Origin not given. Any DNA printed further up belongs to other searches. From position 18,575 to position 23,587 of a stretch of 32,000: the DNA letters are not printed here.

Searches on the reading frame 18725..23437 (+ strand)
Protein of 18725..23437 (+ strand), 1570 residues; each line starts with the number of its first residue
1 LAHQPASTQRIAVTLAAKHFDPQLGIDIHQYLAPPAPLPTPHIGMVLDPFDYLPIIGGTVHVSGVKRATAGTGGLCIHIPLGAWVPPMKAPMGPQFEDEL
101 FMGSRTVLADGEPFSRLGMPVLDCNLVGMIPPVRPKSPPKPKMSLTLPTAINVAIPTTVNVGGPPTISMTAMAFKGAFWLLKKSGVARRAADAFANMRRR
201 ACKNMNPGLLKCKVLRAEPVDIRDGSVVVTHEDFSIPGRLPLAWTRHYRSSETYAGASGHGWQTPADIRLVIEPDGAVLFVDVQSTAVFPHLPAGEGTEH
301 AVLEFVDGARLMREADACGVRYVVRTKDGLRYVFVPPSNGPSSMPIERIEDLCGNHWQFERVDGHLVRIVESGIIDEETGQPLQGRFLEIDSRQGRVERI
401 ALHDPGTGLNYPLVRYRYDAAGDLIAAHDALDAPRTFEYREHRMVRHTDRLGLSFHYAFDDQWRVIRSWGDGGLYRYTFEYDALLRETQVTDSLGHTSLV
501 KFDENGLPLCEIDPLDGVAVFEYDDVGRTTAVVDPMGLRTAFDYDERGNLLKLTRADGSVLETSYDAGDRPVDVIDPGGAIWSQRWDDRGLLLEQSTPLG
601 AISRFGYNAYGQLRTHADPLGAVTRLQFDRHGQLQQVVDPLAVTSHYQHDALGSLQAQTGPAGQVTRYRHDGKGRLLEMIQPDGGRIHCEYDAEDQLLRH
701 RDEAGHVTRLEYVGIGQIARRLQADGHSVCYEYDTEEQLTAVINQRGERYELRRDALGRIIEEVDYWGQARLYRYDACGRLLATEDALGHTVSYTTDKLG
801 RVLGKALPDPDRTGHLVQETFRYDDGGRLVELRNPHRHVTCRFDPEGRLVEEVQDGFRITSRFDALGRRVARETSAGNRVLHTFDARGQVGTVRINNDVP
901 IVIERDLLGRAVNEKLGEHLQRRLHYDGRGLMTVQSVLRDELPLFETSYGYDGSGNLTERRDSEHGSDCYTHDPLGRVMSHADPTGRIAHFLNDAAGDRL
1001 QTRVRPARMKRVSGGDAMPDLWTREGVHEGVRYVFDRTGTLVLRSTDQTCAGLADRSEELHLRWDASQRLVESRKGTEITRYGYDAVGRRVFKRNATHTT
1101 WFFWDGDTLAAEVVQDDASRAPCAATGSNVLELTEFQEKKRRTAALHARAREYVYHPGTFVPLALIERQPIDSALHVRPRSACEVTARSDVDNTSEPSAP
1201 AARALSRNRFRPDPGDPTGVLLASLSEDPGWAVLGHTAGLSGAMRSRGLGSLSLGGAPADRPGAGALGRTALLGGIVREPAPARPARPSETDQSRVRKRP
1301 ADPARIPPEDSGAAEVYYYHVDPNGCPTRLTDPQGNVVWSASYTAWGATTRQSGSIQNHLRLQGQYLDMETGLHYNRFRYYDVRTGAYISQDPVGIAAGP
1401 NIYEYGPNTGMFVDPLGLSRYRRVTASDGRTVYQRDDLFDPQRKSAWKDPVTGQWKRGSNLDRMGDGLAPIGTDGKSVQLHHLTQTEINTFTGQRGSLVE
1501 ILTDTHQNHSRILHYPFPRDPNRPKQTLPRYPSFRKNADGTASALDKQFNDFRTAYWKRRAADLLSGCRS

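Call 6: search_protein_families(library=pfam, proteins=[window:18725-23437:+], max_evalue=1)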
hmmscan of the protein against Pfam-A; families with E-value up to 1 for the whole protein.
window:18725-23437:+ (1570 aa): 6 families
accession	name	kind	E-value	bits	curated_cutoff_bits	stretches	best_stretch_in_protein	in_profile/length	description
PF05593.20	RHS_repeat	-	7.3e-63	208.3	22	11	523-560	1-38/38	RHS Repeat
PF20148.4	DUF6531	-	7.9e-19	68.2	24.1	1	218-284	2-68/74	Domain of unknown function (DUF6531)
PF14411.12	LHH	-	1.2e-15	57.8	23.3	1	1460-1562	2-75/76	A nuclease of the HNH/ENDO VII superfamily with conserved LHH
PF03527.20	RHS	-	1.7e-13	50.6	27.9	1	1316-1352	1-37/38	RHS protein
PF25023.1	TEN_YD-shell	-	0.00056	18.5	50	0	541-649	42-151/909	Teneurin YD-shell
PF17780.6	OCRE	-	0.017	15.6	24.7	1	1364-1393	12-43/52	OCRE domain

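Call 7: search_protein_families(library=ncbifam, proteins=[window:18725-23437:+], max_evalue=1)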
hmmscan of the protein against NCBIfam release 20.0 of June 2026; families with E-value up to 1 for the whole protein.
window:18725-23437:+ (1570 aa): 3 families
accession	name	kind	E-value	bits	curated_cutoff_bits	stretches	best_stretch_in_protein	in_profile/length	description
NF041261.1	RHS_core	equivalog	3.5e-68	230.5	2000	5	410-853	316-762/1261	RHS element core protein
TIGR01643.1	YD_repeat_2x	repeat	2.5e-57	189.2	15.8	10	733-773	1-41/42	YD repeat-containing protein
TIGR03696.1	Rhs_assc_core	domain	1.9e-20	73.1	32.5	1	1343-1418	1-76/76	RHS repeat-associated core domain-containing protein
